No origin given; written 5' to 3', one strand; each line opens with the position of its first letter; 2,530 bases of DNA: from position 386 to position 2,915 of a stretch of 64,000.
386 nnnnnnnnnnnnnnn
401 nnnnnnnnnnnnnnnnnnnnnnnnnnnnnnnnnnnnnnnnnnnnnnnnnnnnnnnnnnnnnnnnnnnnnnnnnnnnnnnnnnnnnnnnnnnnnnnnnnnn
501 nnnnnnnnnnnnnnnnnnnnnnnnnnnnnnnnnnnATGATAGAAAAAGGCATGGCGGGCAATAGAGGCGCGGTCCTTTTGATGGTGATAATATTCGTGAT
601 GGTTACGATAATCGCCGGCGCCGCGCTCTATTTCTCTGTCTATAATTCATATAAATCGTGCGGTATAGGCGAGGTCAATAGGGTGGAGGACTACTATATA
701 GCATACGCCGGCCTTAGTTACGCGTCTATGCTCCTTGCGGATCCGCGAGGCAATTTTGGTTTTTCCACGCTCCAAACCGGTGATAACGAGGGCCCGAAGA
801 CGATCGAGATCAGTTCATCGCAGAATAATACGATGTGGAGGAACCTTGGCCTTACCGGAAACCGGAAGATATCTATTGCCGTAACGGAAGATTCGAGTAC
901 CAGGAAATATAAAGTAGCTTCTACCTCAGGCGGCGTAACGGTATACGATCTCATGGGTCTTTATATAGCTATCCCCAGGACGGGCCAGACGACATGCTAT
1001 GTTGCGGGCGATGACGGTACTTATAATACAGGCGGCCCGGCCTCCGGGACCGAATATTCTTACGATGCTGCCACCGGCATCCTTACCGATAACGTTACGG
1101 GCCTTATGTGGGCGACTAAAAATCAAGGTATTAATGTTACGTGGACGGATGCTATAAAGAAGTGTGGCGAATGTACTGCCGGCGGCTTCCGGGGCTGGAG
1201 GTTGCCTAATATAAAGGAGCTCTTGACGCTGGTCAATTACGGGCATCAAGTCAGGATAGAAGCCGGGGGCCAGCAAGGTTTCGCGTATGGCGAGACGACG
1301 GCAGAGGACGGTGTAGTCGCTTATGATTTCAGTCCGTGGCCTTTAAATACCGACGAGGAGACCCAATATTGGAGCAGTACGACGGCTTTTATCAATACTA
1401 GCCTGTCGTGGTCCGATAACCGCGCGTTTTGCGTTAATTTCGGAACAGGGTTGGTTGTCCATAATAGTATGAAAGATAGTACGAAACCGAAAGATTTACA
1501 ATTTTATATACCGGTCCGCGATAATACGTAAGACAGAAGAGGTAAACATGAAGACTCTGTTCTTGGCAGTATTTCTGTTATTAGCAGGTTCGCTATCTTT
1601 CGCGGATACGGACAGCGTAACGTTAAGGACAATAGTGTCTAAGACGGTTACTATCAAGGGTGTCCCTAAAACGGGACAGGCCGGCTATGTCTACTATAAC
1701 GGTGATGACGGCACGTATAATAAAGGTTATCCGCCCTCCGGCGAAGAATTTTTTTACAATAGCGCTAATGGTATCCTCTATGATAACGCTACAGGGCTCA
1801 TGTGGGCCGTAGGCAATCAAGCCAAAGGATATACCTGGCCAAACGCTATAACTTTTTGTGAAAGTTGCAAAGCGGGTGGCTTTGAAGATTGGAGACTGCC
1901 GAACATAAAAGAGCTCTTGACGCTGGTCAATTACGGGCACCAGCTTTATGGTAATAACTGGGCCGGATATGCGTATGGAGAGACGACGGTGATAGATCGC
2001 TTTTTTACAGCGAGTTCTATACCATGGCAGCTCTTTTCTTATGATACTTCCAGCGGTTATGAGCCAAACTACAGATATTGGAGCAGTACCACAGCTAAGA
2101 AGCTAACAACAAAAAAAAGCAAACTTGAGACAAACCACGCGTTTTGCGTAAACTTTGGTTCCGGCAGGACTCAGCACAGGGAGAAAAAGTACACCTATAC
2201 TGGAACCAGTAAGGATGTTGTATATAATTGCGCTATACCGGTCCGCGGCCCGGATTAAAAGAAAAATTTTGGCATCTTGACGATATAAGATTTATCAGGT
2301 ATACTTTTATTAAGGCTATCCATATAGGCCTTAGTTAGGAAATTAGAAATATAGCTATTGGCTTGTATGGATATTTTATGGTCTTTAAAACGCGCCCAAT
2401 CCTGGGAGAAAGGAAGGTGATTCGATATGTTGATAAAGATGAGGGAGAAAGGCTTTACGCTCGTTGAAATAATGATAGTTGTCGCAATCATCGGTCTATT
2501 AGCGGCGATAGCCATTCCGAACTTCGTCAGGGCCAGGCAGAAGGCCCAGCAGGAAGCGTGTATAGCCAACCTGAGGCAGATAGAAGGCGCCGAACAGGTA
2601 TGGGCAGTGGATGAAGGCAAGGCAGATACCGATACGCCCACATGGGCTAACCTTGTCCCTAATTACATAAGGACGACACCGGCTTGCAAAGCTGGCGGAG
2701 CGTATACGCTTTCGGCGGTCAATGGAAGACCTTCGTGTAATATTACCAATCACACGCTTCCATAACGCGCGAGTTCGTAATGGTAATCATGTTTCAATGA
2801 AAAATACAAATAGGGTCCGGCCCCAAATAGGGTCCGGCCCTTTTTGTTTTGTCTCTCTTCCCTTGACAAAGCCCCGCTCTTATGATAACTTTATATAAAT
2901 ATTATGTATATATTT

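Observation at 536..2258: Pilus-associated lectin-like module: PilX/GspK-like pseudopilin fused to DUF1566, plus a secreted DUF1566 paralog, inside the minor-pilin/pilMNOPQ cluster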

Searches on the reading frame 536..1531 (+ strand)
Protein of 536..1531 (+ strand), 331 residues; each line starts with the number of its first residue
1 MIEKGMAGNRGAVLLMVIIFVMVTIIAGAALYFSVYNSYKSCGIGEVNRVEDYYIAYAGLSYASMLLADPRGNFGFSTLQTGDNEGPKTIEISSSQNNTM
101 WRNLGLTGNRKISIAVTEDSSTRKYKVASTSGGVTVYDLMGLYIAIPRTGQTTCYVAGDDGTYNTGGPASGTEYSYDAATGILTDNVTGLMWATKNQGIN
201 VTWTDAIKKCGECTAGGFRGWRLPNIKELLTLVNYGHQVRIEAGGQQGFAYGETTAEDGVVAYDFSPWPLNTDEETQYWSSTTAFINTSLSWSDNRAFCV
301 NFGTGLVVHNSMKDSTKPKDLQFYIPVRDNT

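Call 3: search_protein_families(library=pfam, proteins=[window:536-1531:+], max_evalue=0.1)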
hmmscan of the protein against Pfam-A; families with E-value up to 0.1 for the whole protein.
window:536-1531:+ (331 aa): 2 families
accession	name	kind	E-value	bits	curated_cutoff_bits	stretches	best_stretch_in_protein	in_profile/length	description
PF07603.17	Lcl_C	-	1.4e-18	67.7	34.9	1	182-311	2-106/117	Lcl C-terminal domain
PF15461.11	BCD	-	0.084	12.9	28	0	11-41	161-191/267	Beta-carotene 15,15'-dioxygenase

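Call 4: search_protein_families(library=ncbifam, proteins=[window:536-1531:+], max_evalue=0.1)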
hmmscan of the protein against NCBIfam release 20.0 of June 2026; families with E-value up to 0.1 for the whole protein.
window:536-1531:+ (331 aa): 2 families
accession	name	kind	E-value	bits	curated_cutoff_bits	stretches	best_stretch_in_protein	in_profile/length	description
NF047850.1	Lsa25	exception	0.016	15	260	0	205-237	117-149/207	surface adhesin Lsa25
NF041043.1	BPSS1780_fam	subfamily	0.042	13.1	90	1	12-42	215-244/247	BPSS1780 family membrane protein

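Call 5: find_encoding_contigs(protein=window:536-1531:+, flank=10000, max_places=6)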
Protein window:536-1531:+ (331 aa): 2 contigs read that carry it; 1 place shown.
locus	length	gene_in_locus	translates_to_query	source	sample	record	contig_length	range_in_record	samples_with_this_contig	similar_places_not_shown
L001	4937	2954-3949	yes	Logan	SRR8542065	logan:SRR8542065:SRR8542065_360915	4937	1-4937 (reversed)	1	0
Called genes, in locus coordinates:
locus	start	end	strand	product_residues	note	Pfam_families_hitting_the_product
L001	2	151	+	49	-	?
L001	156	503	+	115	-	PF07963:N_methyl (weak)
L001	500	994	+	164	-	-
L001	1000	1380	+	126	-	-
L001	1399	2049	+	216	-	PF07603:Lcl_C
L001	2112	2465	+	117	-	PF07963:N_methyl (weak)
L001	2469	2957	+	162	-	-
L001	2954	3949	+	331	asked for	PF07603:Lcl_C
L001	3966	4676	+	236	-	PF07603:Lcl_C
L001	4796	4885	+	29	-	-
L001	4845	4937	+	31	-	?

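Call 6: find_homologous_proteins(query=window:536-1531:+, max_evalue=0.001)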
Query window:536-1531:+ (331 aa): 173 proteins with E <= 0.001 among 2449 candidates; the best 120 are listed.
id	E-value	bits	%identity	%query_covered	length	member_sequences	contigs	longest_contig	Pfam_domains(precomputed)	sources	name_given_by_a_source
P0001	2.9e-222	755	100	100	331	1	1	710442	PF07603.18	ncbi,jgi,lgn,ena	ncbi:MAG: DUF1566 domain-containing protein [Candidatus Omnitrophota bacterium]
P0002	2.1e-42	164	46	55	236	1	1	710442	PF07603.18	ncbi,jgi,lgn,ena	ncbi:MAG: DUF1566 domain-containing protein [Candidatus Omnitrophota bacterium]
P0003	6.7e-25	106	46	17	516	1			PF07603.18,PF18998.7,PF05689.19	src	-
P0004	9.4e-24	102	33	45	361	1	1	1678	PF07603.18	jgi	jgi:hypothetical protein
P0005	1.2e-20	92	29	67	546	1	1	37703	PF07603.18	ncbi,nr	ncbi:MAG: DUF1566 domain-containing protein [Chloroflexota bacterium]|nr:DUF1566 domain-containing p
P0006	3.1e-20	91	35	34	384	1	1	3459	PF07603.18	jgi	jgi:hypothetical protein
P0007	3.4e-20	91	35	40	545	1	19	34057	PF07603.18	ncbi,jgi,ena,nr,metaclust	ncbi:MAG: hypothetical protein A2W75_07770 [Nitrospinae bacterium RIFCSPLOWO2_12_39_15]|nr:MAG: hypo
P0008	6.2e-20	90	35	40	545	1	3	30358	PF07603.18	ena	-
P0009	1.1e-19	89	35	40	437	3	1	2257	PF07603.18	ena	-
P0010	2.6e-19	88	44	18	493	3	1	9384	PF07603.18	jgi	-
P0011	6.1e-19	86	35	40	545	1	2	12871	PF07603.18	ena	-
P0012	1.8e-18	85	27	55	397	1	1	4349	PF07603.18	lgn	-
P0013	1.9e-18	85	43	28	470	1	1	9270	PF07603.18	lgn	-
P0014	4.3e-18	84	32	54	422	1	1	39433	PF07603.18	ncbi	-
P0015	4.9e-18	83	32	55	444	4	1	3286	PF07603.18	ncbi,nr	ncbi:MAG: DUF1566 domain-containing protein, partial [Anaerolineales bacterium]|nr:DUF1566 domain-co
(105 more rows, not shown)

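Call 10: search_protein_families(library=pfam, proteins=[L001:1000-1380:+, L001:156-503:+, L001:500-994:+, L001:1399-2049:+, L001:2112-2465:+, L001:2-151:+], max_evalue=10)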
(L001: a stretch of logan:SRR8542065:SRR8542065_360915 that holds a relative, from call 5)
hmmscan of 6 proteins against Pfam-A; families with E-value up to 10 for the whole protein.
L001:1000-1380:+ (126 aa): 0 families

L001:156-503:+ (115 aa): 1 family
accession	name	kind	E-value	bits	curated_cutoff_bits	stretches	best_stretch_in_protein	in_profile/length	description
PF07963.17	N_methyl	-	7.1e-07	29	21.2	1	4-27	3-26/27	Prokaryotic N-terminal methylation motif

L001:500-994:+ (164 aa): 5 families
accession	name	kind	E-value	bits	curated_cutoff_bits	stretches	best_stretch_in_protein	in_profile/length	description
PF07963.17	N_methyl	-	4.4e-05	23.3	21.2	1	2-25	3-26/27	Prokaryotic N-terminal methylation motif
PF10087.14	DUF2325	-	0.12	13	33.6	1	32-84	37-91/94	Uncharacterized protein conserved in bacteria (DUF2325)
PF14358.11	DUF4405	-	0.14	13.1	26.7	1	7-36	5-34/66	Domain of unknown function (DUF4405)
PF24924.1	DUF7745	-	0.14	11.6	26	1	10-52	136-178/341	Domain of unknown function (DUF7745)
PF04695.18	Pex14_N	-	0.23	11.6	23.2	1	149-162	17-30/46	Pex14 N-terminal domain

L001:1399-2049:+ (216 aa): 1 family
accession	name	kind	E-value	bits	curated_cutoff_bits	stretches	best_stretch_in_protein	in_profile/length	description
PF07603.17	Lcl_C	-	1.1e-20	74.5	34.9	1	75-209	1-117/117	Lcl C-terminal domain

L001:2112-2465:+ (117 aa): 3 families
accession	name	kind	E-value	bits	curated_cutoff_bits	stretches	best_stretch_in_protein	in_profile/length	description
PF07963.17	N_methyl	-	8.5e-07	28.7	21.2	1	2-27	1-26/27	Prokaryotic N-terminal methylation motif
PF02723.19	CoV_E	-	0.066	13.8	32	1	13-40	20-47/75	Coronavirus small envelope protein E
PF10907.13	DUF2749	-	0.22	12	25.5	1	9-69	5-64/72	Protein of unknown function (DUF2749)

L001:2-151:+ (49 aa): 2 families
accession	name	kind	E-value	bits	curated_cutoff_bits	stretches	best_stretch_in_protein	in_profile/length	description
PF00482.28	T2SSF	-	0.00028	21.3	25.2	1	1-39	87-125/125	Type II secretion system (T2SS), protein F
PF02687.27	FtsX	-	0.014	15.9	25.5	1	16-42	48-74/120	FtsX-like permease C-terminal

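Call 62: predict_structure(alignment_id=A8)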
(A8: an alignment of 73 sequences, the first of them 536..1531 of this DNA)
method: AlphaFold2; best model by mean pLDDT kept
length: 331 residues; sequences in the alignment: 73
mean_pLDDT: 75.2   pTM: 0.51
mean pLDDT of the five models: 75.2, 75.1, 73.6, 73.6, 72.4
residues with pLDDT >= 90: 97; 70-90: 126; 50-70: 52; < 50: 56
segments of 3 or more residues with pLDDT < 50: 142-167, 236-262
pLDDT, mean of each block of 10 residues (from residue 1): 64 94 98 89 80 88 88 81 77 87 89 91 86 81 38 38 42 84 87 84 92 93 90 57 32 43 50 76 69 75 68 84 87 70
secondary structure, 60 per line:
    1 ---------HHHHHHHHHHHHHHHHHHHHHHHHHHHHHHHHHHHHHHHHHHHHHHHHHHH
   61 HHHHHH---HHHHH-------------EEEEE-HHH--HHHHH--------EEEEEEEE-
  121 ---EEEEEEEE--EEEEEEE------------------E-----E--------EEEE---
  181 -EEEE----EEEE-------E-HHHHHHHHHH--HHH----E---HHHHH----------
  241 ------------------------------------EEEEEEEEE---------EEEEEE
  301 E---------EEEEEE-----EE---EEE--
elements in order: H10-66 H70-74 E88-92 H99-103 E112-119 E124-131 E134-140 E174-177 E182-185 E190-193 H203-212 H226-230 E277-285 E295-301 E311-316 E327-329

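Call 64: fold_search(model_id=the predicted structure, library=pdb)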
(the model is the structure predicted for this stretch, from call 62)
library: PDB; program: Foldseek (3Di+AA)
matches with E <= 10: 365; with E <= 0.001: 0
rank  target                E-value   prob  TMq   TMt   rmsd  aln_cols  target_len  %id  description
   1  6x0m_p                4.9e-01  0.18  0.11  0.08   6.2        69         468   17  Bridging of double-strand DNA break activates PARP2/HPF1 to modify chromatin (released 2020-09-16)
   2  9zq9_P                6.6e-01  0.14  0.11  0.23   6.5        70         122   18  Nucleosome with an SSB at SHL -2.8 in complex with the WGR domain of human PARP2, Class 1 (released 2026-03-25)
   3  6f5b_A                7.4e-01  0.15  0.11  0.25   6.1        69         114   17  Structure of ARTD2/PARP2 WGR domain bound to double stranded DNA with 5'phosphate (released 2018-10-10)
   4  7aeo_A                7.4e-01  0.15  0.11  0.08   6.1        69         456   17  Human ARTD2 in complex with DNA oligonucleotides (released 2021-05-19)
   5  6f5f_C                7.4e-01  0.14  0.11  0.24   6.3        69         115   19  Structure of ARTD2/PARP2 WGR domain bound to double strand DNA with 5 nucleotide overhang and 5'phosphate (released 2018-10-10)
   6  6f5f_A                7.8e-01  0.30  0.11  0.28   5.4        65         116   17  Structure of ARTD2/PARP2 WGR domain bound to double strand DNA with 5 nucleotide overhang and 5'phosphate (released 2018-10-10)
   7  9v30_B                8.2e-01  0.21  0.12  0.08   4.9        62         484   10  C12 portal complex of the bacteriophage E1004 (released 2025-11-12)
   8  6f5b_B                8.2e-01  0.14  0.11  0.25   6.2        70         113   17  Structure of ARTD2/PARP2 WGR domain bound to double stranded DNA with 5'phosphate (released 2018-10-10)
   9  7s81_C                8.7e-01  0.21  0.11  0.17   9.4        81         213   16  Structure of human PARP1 domains (Zn1, Zn3, WGR, HD) bound to a DNA double strand break. (released 2022-06-29)
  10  7s81_K                8.7e-01  0.20  0.11  0.17   9.4        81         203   16  Structure of human PARP1 domains (Zn1, Zn3, WGR, HD) bound to a DNA double strand break. (released 2022-06-29)
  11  6f1k_A                9.2e-01  0.28  0.11  0.27   5.4        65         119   17  Structure of ARTD2/PARP2 WGR domain bound to double strand DNA without 5'phosphate (released 2018-10-10)
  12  7s81_P                9.8e-01  0.20  0.11  0.18   9.4        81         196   16  Structure of human PARP1 domains (Zn1, Zn3, WGR, HD) bound to a DNA double strand break. (released 2022-06-29)
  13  5fen_A                9.8e-01  0.14  0.12  0.24   6.4        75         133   13  Crystal structure of the Q108K:K40L:T53C mutant of human Cellular Retinol Binding Protein II in complex with All-trans (released 2016-12-21)
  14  9v30_A                9.8e-01  0.14  0.10  0.07   7.3        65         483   11  C12 portal complex of the bacteriophage E1004 (released 2025-11-12)
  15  6bti_A                9.8e-01  0.13  0.12  0.23   6.6        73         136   12  Crystal structure of human cellular retinol binding protein 2 (CRBP2) in complex with N-arachidonoylethanolamine (AEA) (released 2018-12-12)
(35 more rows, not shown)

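Call 99: search_solved_structures(query=A11, max_evalue=10)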
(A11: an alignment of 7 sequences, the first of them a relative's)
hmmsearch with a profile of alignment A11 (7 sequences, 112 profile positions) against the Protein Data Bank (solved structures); distinct sequences matched with E-value up to 10: 14.
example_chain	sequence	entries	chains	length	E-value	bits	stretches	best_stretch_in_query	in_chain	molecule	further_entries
9egp_A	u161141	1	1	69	0.00015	25.2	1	4-42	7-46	Geopilin domain 1 protein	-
9laa_A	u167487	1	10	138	0.00074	23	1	1-32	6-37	Type IV pilin protein PilA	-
6xxd_A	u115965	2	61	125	0.001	22.6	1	8-105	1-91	PilA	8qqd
7tgg_A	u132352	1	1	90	0.0025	21.3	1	4-35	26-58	Geopilin domain 1 protein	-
9lab_B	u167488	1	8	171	0.026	18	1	1-28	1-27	MSHA major pilin subunit MshA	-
8pfb_G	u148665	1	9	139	0.32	14.6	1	8-44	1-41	Type IV pilin PilE1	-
2m7g_A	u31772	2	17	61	0.33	14.5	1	8-36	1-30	Geopilin domain 1 protein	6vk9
8tj2_C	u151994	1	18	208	0.64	13.6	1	8-54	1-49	Type IV major pilin protein PilA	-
6xrr_J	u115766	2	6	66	1.5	12.3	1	7-29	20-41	RHS repeat protein | Rhs1 protein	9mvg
9miy_A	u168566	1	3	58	1.6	12.3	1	10-33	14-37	Pre-glycoprotein polyprotein GP complex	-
1oqw_A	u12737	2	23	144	2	12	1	8-58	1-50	Fimbrial protein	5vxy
8qqj_J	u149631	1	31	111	2.6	11.6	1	8-51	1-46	Type IV narrow pilus major component PilA5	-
5k7v_A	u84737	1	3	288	3.7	11.1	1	11-103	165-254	Designed protein HR00C3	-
6xxe_A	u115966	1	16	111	5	10.7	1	8-51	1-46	Uncharacterized protein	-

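Call 100: search_protein_families(library=pfam, alignment_id=A11, max_evalue=1)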
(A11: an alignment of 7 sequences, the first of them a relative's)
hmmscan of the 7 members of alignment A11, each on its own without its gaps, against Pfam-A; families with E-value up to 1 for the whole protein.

A. member 1, L001:2112-2465:+ (117 aa): 3 families
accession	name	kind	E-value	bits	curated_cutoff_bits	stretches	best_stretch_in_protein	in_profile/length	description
PF07963.17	N_methyl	-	8.5e-07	28.7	21.2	1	2-27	1-26/27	Prokaryotic N-terminal methylation motif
PF02723.19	CoV_E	-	0.066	13.8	32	1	13-40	20-47/75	Coronavirus small envelope protein E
PF10907.13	DUF2749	-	0.22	12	25.5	1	9-69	5-64/72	Protein of unknown function (DUF2749)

B. families by the number of members that match (of 7 scanned): 10 families
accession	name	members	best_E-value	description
PF07963.17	N_methyl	6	7.1e-07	Prokaryotic N-terminal methylation motif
PF10110.14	GPDPase_memb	1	0.013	Membrane domain of glycerophosphoryl diester phosphodiesterase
PF22160.1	PSMA-like_C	1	0.034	Maltose-forming alpha-amylase-like, C-terminal domain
PF01222.22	ERG4_ERG24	1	0.045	Ergosterol biosynthesis ERG4/ERG24 family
PF13789.11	DUF4181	1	0.046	Domain of unknown function (DUF4181)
PF23906.1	DUF7248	1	0.053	Family of unknown function (DUF7248)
PF02723.19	CoV_E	1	0.066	Coronavirus small envelope protein E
PF10907.13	DUF2749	1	0.22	Protein of unknown function (DUF2749)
PF23056.1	NTF2_MEX67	1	0.22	MEX67-like, NTF2-like domain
PF01917.21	Arch_flagellin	1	0.53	Archaebacterial flagellin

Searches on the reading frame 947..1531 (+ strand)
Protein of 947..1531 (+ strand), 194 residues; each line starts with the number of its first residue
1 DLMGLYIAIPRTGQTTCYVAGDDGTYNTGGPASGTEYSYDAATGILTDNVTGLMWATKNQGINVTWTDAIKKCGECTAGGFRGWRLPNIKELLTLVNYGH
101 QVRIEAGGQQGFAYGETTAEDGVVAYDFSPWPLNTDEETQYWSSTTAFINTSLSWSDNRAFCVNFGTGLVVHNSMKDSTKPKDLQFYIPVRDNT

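Call 53: search_solved_structures(query=window:947-1531:+, max_evalue=1, show_alignments=2)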
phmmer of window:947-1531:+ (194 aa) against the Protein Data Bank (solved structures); distinct sequences matched with E-value up to 1: 1.
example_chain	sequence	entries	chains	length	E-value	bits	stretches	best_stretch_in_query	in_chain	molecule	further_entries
9h38_A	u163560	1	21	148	0.85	12.6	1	18-53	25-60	Flagellar hook-length control protein FliK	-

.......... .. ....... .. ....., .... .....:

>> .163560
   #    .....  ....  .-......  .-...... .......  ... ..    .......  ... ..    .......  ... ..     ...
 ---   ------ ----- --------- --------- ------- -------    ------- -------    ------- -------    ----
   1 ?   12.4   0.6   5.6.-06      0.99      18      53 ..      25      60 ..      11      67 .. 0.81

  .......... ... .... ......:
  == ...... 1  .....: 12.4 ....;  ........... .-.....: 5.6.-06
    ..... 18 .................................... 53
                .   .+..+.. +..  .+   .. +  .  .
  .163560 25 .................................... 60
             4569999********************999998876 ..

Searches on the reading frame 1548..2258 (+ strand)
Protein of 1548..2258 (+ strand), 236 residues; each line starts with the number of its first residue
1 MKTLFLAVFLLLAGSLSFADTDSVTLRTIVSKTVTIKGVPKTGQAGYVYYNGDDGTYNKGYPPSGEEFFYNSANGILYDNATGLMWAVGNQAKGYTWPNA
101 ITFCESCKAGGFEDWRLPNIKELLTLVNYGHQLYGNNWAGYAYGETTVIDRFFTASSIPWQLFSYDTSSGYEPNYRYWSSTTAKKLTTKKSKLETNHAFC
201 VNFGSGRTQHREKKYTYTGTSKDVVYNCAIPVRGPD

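Call 3: search_protein_families(library=pfam, proteins=[window:1548-2258:+], max_evalue=0.1)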
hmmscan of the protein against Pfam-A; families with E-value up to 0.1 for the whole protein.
window:1548-2258:+ (236 aa): 1 family
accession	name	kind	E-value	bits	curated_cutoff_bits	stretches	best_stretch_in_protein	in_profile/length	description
PF07603.17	Lcl_C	-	1.5e-20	74.1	34.9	1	76-216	2-110/117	Lcl C-terminal domain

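Call 4: search_protein_families(library=ncbifam, proteins=[window:1548-2258:+], max_evalue=0.1)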
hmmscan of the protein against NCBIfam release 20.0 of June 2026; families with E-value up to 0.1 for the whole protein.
window:1548-2258:+ (236 aa): 1 family
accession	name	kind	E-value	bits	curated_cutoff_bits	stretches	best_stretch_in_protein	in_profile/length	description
NF047850.1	Lsa25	exception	0.0032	17.3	260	0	101-131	119-149/207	surface adhesin Lsa25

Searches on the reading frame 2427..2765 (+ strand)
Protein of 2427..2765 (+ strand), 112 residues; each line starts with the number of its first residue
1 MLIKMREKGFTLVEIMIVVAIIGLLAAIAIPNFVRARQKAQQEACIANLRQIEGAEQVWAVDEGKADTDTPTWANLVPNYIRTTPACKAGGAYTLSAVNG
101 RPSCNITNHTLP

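Call 3: search_protein_families(library=pfam, proteins=[window:2427-2765:+], max_evalue=0.1)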
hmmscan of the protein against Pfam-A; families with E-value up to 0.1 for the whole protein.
window:2427-2765:+ (112 aa): 1 family
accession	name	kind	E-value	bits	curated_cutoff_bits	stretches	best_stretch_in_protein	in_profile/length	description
PF07963.17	N_methyl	-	4.6e-09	35.9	21.2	1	5-30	2-27/27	Prokaryotic N-terminal methylation motif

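Call 4: search_protein_families(library=ncbifam, proteins=[window:2427-2765:+], max_evalue=0.1)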
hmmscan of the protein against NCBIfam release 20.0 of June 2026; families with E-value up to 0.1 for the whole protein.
window:2427-2765:+ (112 aa): 16 families
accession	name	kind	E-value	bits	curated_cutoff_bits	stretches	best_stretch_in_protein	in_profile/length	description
NF041775.1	typeIV_PilA_Myxo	equivalog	1e-14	55.1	400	1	5-58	8-61/214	type IV pilin protein PilA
NF040999.1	pilin_ComGC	equivalog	6.6e-13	48.7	75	1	7-90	1-80/84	competence type IV pilus major pilin ComGC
TIGR01710.1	typeII_sec_gspG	equivalog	1.6e-12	47.6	88.85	1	8-77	1-70/134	type II secretion system major pseudopilin GspG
NF007862.0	PRK10574.1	equivalog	1.1e-09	38.5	138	1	5-51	2-48/145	prepilin peptidase-dependent pilin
TIGR01708.2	typeII_sec_gspH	equivalog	1.1e-08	35.3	80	1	7-44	1-40/169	type II secretion system minor pseudopilin GspH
TIGR02532.1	IV_pilin_GFxxxE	domain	3.8e-08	32.8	16.3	1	8-30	2-24/24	prepilin-type N-terminal cleavage/methylation domain-containing protein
NF041013.1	T4P_ComGE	equivalog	3.6e-06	27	49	1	8-43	4-39/83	competence type IV pilus minor pilin ComGE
TIGR02596.1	TIGR02596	subfamily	9.8e-06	25.8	70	1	10-43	1-33/196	Verru_Chthon cassette protein D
NF007800.0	PRK10506.1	equivalog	0.00012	21.9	158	1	5-50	6-51/163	prepilin peptidase-dependent protein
NF040982.1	ComGD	equivalog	0.0031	17.9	70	1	7-50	1-44/139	competence type IV pilus minor pilin ComGD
NF007848.0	PRK10557.1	equivalog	0.0076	15.6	120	1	3-43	6-49/192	prepilin peptidase-dependent protein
NF009245.0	PRK12599.1-4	equivalog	0.012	15.9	114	1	8-46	60-99/121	cation:proton antiporter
TIGR04533.1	cyanosortB_assc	equivalog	0.013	14.8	65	1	10-53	6-49/221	cyanoexosortase B system-associated protein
TIGR02523.1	type_IV_pilV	equivalog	0.021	15.3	52.2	1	8-49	2-46/139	type IV pilus modification protein PilV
TIGR01711.1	gspJ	equivalog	0.077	12.8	64.85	1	8-30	1-23/192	type II secretion system minor pseudopilin GspJ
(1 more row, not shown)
